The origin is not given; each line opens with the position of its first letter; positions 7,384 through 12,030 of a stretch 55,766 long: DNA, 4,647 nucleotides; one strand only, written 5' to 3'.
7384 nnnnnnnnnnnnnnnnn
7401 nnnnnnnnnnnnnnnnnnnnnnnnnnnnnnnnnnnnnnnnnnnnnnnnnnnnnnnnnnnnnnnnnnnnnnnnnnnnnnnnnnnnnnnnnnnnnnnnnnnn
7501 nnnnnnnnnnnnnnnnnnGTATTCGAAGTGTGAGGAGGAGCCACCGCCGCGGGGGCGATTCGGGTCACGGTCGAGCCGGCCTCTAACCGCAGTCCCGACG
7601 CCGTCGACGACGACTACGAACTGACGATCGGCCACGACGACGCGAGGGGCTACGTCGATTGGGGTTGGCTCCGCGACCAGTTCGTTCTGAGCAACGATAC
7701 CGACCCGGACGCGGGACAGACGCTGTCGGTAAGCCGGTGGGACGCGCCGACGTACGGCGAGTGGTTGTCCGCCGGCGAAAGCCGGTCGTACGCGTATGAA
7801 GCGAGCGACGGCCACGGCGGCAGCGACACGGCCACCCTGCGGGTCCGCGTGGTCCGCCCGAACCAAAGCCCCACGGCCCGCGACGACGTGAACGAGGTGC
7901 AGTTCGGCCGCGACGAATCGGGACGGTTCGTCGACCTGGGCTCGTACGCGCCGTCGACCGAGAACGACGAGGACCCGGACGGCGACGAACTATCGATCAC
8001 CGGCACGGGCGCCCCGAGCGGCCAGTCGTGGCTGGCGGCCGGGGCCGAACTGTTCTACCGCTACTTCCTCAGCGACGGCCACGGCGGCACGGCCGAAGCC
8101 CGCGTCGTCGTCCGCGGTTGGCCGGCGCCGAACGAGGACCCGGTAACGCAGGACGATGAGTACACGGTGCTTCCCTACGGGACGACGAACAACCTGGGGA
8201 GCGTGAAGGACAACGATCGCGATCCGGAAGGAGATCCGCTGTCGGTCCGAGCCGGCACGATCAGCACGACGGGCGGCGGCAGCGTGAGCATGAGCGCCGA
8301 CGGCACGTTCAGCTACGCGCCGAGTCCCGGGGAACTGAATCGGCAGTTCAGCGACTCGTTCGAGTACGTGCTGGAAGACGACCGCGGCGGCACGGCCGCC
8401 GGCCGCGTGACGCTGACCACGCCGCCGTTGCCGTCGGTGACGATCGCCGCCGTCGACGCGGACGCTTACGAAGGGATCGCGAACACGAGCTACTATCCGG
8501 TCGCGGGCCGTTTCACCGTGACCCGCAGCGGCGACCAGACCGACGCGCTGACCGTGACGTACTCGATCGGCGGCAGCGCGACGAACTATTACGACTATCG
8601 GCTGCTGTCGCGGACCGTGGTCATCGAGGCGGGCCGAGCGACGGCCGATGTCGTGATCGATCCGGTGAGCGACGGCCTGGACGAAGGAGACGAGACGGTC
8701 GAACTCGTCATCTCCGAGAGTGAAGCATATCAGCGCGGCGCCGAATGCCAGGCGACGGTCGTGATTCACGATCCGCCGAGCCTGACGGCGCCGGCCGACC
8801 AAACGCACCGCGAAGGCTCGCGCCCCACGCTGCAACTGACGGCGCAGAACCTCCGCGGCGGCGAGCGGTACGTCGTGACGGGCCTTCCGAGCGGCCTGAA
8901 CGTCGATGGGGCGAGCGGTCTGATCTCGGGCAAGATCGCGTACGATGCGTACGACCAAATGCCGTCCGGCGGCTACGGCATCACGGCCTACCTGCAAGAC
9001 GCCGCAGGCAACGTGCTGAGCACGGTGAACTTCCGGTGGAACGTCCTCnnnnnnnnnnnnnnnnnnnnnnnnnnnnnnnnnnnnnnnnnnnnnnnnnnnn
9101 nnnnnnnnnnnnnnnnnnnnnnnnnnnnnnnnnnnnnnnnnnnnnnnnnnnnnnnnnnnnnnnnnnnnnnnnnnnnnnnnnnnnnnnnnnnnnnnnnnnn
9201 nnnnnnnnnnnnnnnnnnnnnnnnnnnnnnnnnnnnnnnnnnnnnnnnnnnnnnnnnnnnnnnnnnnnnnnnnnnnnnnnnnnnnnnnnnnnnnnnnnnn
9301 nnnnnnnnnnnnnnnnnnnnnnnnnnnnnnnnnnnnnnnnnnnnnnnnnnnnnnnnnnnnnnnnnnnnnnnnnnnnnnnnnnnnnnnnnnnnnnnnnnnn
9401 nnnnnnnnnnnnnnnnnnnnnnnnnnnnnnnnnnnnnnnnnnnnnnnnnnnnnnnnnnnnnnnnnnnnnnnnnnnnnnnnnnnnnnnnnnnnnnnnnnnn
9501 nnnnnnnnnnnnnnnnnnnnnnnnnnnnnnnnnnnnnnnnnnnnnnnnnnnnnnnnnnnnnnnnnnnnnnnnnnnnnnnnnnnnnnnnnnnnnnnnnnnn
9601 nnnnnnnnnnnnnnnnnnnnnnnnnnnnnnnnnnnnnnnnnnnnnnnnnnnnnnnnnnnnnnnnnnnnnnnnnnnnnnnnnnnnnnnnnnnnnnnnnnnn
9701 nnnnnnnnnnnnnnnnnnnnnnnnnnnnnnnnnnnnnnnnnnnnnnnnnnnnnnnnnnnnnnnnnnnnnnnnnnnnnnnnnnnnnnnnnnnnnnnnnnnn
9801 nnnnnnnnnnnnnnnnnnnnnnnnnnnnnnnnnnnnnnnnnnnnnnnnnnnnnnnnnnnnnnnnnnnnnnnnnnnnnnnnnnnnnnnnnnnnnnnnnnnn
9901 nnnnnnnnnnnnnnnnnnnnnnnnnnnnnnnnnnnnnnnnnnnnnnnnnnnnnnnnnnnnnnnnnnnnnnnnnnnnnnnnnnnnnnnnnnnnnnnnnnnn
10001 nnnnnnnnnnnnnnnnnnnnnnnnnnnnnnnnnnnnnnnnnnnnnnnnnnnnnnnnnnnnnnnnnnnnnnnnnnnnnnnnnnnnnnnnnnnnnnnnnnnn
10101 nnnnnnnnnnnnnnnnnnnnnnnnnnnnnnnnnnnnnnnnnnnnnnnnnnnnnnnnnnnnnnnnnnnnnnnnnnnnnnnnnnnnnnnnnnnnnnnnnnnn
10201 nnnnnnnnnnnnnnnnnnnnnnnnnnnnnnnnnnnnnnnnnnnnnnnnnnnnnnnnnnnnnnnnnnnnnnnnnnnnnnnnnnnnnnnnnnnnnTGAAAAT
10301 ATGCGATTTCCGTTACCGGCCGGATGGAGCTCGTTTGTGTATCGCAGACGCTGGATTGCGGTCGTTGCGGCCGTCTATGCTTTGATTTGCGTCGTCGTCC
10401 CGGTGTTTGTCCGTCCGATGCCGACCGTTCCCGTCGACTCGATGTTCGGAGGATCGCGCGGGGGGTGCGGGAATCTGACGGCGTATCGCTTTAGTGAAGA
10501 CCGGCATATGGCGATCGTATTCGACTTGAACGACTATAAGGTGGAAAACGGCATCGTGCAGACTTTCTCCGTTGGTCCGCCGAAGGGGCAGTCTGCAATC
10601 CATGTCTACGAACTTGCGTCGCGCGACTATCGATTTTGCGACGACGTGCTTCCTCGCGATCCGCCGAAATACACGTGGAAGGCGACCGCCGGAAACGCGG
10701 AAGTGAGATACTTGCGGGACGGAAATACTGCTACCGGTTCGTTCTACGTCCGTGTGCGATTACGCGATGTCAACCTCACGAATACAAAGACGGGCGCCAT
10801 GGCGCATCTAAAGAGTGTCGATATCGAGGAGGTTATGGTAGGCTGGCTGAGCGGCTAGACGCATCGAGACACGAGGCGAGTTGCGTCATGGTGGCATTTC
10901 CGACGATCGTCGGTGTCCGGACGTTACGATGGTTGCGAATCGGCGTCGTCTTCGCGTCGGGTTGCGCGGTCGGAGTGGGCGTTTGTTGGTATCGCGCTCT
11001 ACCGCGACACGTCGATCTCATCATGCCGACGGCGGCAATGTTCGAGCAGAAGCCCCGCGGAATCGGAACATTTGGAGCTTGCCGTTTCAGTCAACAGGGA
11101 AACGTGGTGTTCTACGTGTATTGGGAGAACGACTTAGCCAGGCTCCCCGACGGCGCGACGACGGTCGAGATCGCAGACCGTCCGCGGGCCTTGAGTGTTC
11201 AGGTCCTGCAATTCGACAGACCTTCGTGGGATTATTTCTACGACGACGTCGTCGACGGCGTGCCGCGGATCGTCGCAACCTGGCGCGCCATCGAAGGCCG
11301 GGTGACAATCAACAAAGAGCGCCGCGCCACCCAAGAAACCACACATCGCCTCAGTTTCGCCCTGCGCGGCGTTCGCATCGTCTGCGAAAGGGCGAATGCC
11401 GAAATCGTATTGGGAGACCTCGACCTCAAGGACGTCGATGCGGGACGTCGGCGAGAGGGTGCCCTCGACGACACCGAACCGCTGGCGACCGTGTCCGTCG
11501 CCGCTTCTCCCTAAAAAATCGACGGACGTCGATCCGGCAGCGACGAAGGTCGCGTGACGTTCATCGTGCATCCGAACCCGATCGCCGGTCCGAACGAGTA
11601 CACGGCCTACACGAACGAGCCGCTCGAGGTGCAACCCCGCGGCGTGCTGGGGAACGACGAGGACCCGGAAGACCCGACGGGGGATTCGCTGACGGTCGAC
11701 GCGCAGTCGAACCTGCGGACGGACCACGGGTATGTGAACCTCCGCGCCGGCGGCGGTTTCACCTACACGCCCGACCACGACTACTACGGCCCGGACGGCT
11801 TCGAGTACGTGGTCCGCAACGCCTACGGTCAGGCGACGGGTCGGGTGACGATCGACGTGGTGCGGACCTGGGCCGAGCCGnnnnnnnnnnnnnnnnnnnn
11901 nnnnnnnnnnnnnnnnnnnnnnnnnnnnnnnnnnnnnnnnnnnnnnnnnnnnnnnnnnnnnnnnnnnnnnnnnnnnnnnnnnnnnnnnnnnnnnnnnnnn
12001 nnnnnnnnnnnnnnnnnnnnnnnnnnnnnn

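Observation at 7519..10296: Repeat homology runs upstream of every canonical start codon, behind a strong SD-like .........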

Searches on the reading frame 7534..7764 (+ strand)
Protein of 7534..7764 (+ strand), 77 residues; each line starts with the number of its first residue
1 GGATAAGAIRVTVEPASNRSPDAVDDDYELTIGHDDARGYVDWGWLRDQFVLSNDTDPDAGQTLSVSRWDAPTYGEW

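Call 22: search_protein_families(library=pfam, proteins=[window:7534-7764:+], max_evalue=1)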
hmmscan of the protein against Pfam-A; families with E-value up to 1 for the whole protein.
window:7534-7764:+ (77 aa): 1 family
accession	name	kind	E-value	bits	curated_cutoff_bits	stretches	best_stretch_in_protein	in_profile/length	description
PF17803.7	Cadherin_4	-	1e-06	29.6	25.1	1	9-76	3-60/71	Bacterial cadherin-like domain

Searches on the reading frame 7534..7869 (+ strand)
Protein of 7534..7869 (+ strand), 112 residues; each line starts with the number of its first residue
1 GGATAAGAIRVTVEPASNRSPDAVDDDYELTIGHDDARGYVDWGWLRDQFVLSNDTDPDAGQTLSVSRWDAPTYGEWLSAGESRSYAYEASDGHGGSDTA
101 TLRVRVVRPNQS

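Call 22: search_protein_families(library=pfam, proteins=[window:7534-7869:+], max_evalue=1)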
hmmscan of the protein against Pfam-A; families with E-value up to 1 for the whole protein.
window:7534-7869:+ (112 aa): 3 families
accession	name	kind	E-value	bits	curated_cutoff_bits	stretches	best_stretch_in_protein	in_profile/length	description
PF17803.7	Cadherin_4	-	9.9e-07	29.6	25.1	1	9-77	3-61/71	Bacterial cadherin-like domain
PF17963.7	Big_9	-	6.5e-06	27.4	23.6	1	19-104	2-88/89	Bacterial Ig domain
PF17892.7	Cadherin_5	-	0.00039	20.6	26.5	1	47-71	25-48/98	Cadherin-like domain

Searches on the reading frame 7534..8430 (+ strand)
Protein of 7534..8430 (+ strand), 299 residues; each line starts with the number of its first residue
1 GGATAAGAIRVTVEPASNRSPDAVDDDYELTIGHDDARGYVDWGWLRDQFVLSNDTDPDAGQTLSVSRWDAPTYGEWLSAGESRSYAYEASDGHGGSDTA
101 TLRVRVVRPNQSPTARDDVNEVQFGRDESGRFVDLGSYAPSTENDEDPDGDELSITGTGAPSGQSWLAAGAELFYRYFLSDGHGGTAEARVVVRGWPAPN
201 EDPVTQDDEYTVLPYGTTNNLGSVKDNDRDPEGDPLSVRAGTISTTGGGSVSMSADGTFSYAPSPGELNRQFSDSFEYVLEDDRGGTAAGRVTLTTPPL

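Call 77: find_related_loci(query=window:7534-8430:+, collection=metagenome_contigs, flank=6000)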
Query window:7534-8430:+ (299 aa) in metagenome_contigs; peptide patterns used: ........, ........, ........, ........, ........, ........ (x = any residue, [..] = any of these).
159 stretches matched a pattern; 2 encode a relative of the query (tblastn E <= 1e-3); 2 distinct loci.
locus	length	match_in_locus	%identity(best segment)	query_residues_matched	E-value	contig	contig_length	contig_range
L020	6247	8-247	41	186-266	5e-7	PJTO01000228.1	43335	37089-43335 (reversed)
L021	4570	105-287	43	207-266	9e-7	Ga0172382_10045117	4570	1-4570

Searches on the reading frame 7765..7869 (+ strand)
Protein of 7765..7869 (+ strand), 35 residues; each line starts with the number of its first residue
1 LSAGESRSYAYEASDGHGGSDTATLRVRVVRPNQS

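Call 22: search_protein_families(library=pfam, proteins=[window:7765-7869:+], max_evalue=1)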
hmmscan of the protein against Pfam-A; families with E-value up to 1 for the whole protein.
window:7765-7869:+ (35 aa): 2 families
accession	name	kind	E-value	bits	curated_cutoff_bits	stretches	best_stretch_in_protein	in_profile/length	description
PF17963.7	Big_9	-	0.0082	17.4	23.6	1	6-27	67-88/89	Bacterial Ig domain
PF17892.7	Cadherin_5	-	0.095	13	26.5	1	8-29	76-97/98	Cadherin-like domain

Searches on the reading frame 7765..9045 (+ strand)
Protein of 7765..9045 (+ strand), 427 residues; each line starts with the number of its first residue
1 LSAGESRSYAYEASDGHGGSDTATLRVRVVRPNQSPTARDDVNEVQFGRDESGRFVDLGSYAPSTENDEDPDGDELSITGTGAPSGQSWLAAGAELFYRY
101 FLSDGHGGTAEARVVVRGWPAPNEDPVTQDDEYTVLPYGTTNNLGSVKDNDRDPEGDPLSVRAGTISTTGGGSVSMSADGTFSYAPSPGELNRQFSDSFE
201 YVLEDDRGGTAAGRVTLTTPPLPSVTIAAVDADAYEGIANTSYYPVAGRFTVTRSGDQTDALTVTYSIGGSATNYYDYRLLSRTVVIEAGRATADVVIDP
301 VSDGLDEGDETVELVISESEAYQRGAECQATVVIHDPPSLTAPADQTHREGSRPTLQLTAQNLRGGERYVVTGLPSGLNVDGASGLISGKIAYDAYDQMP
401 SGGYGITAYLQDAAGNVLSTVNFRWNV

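Call 61: find_homologous_proteins(query=window:7765-9045:+, max_evalue=1e-20)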
Query window:7765-9045:+ (427 aa): 4 proteins with E <= 1e-20 among 8000 candidates.
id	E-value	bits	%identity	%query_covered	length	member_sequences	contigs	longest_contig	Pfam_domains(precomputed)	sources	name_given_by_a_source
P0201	2.1e-116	408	88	46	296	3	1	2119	PF17963.8,PF17892.8,PF17803.8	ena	-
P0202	2.0e-30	125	32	50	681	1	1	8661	PF17963.8,PF17892.8,PF17803.8,PF19076.7,PF01726.23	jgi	jgi:hypothetical protein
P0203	7.3e-28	116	35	50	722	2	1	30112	PF17963.8,PF17892.8,PF17803.8,PF19076.7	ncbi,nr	ncbi:MAG TPA: Ig-like domain-containing protein [Gaiellaceae bacterium]|nr:Ig-like domain-containing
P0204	1.6e-26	112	31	50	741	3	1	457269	PF17963.8,PF17892.8,PF17803.8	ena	-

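Call 62: find_encoding_contigs(protein=P0201, flank=6000, max_places=6)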
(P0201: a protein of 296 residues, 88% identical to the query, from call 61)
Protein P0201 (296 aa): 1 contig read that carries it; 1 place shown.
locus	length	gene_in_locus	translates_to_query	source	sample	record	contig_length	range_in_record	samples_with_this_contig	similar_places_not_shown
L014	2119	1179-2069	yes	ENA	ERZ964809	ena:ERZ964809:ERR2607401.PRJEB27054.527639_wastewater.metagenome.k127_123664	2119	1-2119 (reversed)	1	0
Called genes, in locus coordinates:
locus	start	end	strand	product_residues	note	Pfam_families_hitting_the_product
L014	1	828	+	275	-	?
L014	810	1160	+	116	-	-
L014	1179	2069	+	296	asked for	PF17803:Cadherin_4 (weak), PF17892:Cadherin_5 (faint), PF17803:Cadherin_4, PF17963:Big_9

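Call 68: search_protein_families(library=pfam, proteins=[L014:1-825:+, L014:810-1157:+], max_evalue=0.1)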
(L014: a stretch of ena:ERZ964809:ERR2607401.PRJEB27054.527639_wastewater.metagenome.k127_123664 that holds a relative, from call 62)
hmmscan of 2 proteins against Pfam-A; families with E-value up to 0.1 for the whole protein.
L014:1-825:+ (275 aa): 0 families

L014:810-1157:+ (116 aa): 3 families
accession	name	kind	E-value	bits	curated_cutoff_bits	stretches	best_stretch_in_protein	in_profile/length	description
PF25172.1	Beta-prop_WDR3_2nd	-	7e-05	22.6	140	1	43-105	4-65/293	WDR3 second beta-propeller domain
PF00400.38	WD40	-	0.0027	18.7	27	0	39-65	12-39/39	WD domain, G-beta repeat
PF25174.1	Beta-prop_THOC3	-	0.011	15.1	305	1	43-104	93-155/272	THOC3 beta-propeller domain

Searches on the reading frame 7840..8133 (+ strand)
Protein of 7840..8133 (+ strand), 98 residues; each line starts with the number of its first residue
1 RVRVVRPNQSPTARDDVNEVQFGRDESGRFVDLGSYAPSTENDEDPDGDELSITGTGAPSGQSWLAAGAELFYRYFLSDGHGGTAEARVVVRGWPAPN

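Call 22: search_protein_families(library=pfam, proteins=[window:7840-8133:+], max_evalue=1)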
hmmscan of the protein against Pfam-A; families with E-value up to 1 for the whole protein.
window:7840-8133:+ (98 aa): 3 families
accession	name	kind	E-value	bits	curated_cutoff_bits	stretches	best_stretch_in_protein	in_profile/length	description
PF17963.7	Big_9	-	3.5e-06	28.3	23.6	1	8-91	1-88/89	Bacterial Ig domain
PF17803.7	Cadherin_4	-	4.1e-05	24.4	25.1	1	2-60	5-57/71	Bacterial cadherin-like domain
PF17892.7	Cadherin_5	-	0.0047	17.2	26.5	1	40-62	30-52/98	Cadherin-like domain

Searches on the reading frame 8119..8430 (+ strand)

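Call 22: search_protein_families(library=pfam, proteins=[window:8119-8430:+], max_evalue=1)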
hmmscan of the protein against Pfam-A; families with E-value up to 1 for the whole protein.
window:8119-8430:+ (104 aa): 3 families
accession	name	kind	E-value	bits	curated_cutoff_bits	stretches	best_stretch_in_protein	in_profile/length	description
PF17963.7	Big_9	-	6.1e-16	59.5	23.6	1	5-100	1-89/89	Bacterial Ig domain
PF17803.7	Cadherin_4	-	1.3e-11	45.3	25.1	1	4-66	10-71/71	Bacterial cadherin-like domain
PF17892.7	Cadherin_5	-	2.8e-08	33.9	26.5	1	28-100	28-96/98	Cadherin-like domain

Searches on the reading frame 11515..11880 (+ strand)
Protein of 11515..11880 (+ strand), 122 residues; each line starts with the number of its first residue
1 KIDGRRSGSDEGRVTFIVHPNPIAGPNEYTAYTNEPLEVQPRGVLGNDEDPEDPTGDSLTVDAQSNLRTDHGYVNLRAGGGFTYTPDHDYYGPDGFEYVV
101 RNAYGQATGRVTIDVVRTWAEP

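Call 22: search_protein_families(library=pfam, proteins=[window:11515-11880:+], max_evalue=1)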
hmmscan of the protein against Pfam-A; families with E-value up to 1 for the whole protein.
window:11515-11880:+ (122 aa): 3 families
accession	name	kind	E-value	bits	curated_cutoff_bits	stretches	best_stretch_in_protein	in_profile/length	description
PF17963.7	Big_9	-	1.2e-14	55.3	23.6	1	21-113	3-88/89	Bacterial Ig domain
PF17892.7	Cadherin_5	-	2.4e-10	40.5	26.5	1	30-115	15-97/98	Cadherin-like domain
PF17803.7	Cadherin_4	-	1.8e-08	35.2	25.1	1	20-84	12-71/71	Bacterial cadherin-like domain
